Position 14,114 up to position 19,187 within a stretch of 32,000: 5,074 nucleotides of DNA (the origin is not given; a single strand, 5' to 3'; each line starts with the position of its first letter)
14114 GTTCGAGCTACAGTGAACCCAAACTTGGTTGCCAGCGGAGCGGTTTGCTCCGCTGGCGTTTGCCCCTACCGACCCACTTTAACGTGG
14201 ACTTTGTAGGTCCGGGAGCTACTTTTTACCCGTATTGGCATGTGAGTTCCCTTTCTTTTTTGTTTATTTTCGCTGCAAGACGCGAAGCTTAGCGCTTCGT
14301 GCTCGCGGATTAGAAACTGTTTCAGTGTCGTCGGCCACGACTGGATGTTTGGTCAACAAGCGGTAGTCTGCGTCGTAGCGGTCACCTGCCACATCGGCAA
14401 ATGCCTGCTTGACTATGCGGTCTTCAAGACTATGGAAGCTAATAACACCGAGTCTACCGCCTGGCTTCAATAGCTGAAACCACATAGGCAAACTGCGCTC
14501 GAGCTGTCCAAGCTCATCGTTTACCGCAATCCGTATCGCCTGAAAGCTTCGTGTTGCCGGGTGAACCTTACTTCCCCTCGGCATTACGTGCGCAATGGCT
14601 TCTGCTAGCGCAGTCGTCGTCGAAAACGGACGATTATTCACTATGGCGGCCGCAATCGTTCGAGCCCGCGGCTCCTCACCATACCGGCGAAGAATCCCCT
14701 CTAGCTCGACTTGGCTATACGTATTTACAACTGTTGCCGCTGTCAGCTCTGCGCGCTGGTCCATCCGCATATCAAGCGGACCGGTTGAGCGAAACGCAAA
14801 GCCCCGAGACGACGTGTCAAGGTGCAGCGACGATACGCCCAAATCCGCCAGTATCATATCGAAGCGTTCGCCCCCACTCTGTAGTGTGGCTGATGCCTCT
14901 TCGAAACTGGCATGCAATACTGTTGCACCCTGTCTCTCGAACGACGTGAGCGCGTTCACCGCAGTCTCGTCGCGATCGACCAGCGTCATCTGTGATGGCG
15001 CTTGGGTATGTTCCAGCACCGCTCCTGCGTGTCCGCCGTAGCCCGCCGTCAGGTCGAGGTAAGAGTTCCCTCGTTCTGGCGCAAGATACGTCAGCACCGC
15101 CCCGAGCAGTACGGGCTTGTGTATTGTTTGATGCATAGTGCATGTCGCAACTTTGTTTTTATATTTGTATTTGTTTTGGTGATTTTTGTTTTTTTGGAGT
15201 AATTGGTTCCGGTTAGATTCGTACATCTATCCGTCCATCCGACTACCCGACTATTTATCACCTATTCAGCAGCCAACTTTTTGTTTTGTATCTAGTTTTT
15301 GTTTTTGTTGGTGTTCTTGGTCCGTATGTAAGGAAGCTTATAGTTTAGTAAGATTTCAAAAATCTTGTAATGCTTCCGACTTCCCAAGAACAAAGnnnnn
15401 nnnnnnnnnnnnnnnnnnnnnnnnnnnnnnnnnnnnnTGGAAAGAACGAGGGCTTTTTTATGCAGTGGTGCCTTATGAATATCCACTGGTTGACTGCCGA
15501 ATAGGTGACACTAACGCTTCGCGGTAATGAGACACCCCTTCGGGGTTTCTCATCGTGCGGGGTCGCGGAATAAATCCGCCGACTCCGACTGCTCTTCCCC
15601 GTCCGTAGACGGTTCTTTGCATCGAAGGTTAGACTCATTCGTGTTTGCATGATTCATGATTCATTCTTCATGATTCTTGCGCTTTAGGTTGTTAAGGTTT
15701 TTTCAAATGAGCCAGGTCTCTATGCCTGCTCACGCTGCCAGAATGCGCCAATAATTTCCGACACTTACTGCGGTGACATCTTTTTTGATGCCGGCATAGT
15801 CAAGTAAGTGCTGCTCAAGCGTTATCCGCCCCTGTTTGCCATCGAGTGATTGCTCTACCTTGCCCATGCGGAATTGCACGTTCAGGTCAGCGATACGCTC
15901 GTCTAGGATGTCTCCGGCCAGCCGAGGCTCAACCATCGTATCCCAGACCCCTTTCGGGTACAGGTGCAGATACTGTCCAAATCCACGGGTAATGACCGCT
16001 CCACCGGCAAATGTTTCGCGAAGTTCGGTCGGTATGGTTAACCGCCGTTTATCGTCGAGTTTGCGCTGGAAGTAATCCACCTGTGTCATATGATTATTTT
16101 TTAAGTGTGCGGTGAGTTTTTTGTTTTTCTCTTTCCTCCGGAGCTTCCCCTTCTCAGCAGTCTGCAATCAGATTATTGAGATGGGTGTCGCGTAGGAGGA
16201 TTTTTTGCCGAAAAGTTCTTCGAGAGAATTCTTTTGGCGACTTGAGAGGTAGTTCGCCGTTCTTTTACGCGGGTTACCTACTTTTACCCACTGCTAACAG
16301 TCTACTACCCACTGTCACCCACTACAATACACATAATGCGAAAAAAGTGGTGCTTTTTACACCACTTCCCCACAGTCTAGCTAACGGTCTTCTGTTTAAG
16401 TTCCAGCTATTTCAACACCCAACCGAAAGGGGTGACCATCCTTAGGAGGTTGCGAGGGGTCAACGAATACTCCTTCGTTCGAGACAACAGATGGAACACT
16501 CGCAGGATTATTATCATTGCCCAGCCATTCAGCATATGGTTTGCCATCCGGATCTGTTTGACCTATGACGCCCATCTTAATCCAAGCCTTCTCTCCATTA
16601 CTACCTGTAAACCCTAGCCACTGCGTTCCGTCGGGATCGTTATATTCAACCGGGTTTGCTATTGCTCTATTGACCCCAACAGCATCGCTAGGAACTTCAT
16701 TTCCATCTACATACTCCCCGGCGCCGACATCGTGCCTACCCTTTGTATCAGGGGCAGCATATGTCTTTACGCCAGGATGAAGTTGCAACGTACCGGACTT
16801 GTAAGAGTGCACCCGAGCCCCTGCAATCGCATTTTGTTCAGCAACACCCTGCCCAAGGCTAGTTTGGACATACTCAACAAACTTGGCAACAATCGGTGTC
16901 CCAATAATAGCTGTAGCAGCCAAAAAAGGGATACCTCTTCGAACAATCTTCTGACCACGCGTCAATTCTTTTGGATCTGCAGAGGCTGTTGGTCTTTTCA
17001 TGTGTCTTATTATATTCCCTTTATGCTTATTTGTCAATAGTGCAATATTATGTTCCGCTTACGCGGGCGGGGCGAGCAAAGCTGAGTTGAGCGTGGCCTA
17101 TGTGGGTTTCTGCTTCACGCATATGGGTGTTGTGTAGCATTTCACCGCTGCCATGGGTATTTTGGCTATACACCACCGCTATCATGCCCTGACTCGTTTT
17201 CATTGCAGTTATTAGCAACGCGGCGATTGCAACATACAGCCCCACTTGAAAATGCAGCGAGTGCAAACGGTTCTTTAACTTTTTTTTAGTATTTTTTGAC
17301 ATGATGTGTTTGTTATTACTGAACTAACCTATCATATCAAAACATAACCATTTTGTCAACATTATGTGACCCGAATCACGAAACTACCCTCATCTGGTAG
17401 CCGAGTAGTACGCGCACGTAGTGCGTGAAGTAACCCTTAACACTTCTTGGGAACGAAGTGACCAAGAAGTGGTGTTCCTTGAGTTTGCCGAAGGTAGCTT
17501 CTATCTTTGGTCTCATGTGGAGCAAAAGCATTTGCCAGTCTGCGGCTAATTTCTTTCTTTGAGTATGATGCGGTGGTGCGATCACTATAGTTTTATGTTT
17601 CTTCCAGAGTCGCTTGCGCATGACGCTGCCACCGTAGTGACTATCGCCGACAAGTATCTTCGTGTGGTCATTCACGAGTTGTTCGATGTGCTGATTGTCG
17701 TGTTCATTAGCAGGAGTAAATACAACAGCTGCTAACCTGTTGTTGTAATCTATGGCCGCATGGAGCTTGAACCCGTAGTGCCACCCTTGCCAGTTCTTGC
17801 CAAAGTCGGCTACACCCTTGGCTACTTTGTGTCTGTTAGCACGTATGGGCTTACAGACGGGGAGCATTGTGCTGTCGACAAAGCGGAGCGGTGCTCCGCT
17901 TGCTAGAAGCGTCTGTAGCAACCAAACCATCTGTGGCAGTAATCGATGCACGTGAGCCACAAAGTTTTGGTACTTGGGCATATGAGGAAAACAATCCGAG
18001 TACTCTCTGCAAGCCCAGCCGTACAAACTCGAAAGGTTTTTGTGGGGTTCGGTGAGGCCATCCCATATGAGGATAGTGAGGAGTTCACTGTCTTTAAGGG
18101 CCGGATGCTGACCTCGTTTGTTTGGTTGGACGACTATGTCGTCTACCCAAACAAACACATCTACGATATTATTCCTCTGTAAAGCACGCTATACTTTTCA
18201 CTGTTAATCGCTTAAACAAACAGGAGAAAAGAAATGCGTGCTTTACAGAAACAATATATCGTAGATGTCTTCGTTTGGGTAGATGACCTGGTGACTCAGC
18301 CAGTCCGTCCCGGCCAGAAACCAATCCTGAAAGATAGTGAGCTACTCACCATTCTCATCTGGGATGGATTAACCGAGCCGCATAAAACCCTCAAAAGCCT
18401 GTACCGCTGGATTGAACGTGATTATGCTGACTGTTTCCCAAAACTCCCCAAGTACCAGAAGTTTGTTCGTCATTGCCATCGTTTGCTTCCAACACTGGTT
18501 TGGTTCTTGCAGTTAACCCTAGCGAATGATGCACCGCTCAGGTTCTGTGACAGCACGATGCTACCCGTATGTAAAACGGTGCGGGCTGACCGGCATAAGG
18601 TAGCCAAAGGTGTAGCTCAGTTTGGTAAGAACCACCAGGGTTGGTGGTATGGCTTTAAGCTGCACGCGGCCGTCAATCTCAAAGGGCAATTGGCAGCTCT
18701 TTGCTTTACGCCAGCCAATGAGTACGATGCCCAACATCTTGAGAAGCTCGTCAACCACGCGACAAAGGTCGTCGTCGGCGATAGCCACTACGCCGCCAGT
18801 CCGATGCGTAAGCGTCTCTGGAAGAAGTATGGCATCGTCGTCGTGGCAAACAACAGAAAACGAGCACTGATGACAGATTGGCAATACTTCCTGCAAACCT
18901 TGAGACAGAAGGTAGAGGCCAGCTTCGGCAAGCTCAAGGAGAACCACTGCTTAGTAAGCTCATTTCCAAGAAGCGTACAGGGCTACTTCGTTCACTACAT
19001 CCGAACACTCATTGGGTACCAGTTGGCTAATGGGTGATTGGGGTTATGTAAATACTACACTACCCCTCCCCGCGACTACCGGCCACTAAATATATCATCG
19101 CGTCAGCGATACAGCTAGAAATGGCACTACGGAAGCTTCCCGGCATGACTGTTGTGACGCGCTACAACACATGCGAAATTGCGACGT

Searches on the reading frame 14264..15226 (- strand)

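Call 13: search_protein_families(library=pfam, proteins=[window:14264-15226:-])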
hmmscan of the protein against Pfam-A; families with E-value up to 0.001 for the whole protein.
window:14264-15226:- (320 aa): 5 families
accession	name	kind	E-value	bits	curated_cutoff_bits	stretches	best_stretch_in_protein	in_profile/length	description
PF01795.25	Methyltransf_5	-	2.2e-92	310.3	27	1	35-319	3-308/309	MraW methylase family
PF01209.24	Ubie_methyltran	-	6e-05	22.9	20.1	0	17-125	17-120/233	ubiE/COQ5 methyltransferase family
PF05175.20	MTS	-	0.00016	21.8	23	0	45-126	24-103/170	Methyltransferase small domain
PF01189.24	Methyltr_RsmB-F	-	0.00067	19.8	27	0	46-133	2-91/199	16S rRNA methyltransferase RsmB/F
PF13847.12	Methyltransf_31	-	0.00081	19.5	27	0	52-128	3-81/145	Methyltransferase domain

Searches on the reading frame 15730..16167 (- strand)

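Call 13: search_protein_families(library=pfam, proteins=[window:15730-16167:-])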
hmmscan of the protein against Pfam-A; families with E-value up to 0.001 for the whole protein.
window:15730-16167:- (145 aa): 1 family
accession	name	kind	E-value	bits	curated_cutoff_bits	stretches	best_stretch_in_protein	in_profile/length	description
PF02381.23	MraZ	-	4.2e-15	55.9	23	2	34-80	7-54/72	MraZ protein, putative antitoxin-like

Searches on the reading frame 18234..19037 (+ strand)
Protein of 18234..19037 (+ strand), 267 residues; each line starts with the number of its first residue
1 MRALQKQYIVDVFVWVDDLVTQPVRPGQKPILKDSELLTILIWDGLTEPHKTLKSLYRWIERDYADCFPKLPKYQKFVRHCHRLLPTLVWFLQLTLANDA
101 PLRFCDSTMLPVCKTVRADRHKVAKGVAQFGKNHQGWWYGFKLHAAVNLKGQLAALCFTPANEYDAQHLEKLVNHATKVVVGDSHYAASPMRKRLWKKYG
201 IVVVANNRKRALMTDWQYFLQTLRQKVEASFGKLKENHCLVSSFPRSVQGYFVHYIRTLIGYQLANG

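Call 13: search_protein_families(library=pfam, proteins=[window:18234-19037:+])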
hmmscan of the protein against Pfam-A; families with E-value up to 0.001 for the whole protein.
window:18234-19037:+ (267 aa): 2 families
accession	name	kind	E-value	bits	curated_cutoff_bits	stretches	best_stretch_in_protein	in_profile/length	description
PF13612.12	DDE_Tnp_1_3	-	2.2e-28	99.6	27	1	102-241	7-148/155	Transposase DDE domain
PF01609.27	DDE_Tnp_1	-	1.8e-12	47.9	23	1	101-235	5-171/200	Transposase DDE domain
